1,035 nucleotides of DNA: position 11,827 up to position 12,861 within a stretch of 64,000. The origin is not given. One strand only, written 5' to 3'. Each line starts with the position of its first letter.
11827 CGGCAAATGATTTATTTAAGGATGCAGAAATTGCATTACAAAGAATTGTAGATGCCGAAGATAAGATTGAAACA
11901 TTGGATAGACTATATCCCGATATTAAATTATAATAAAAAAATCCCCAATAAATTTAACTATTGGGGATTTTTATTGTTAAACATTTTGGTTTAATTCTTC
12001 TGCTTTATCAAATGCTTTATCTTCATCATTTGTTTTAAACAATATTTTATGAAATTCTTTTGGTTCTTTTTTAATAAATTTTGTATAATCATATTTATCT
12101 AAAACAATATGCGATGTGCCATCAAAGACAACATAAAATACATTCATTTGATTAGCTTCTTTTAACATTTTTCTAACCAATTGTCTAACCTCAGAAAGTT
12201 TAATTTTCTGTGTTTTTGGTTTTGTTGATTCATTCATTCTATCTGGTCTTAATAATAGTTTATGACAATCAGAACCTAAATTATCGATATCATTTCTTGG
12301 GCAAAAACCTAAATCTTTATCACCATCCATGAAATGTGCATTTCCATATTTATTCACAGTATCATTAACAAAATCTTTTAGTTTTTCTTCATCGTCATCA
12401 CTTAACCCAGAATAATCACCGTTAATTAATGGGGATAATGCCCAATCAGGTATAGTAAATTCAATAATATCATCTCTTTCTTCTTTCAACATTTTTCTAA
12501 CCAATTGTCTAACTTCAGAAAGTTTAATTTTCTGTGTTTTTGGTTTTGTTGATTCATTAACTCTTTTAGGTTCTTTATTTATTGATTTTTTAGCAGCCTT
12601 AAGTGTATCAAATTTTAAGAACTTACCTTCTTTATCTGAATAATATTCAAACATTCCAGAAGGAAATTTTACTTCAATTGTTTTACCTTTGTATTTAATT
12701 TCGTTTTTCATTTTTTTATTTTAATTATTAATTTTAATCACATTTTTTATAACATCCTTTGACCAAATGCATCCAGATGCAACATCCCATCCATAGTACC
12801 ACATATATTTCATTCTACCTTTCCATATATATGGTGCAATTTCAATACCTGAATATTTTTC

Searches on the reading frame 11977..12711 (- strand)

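Call 97: search_protein_families(library=pfam, proteins=[window:11977-12711:-], max_evalue=0.0001)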
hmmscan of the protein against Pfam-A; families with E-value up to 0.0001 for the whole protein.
window:11977-12711:- (244 aa): 1 family
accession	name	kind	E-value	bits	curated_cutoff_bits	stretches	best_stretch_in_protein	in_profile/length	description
PF21977.1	DUF6926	-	1.8e-06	28.6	27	1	86-118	3-35/73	Domain of unknown function (DUF6926)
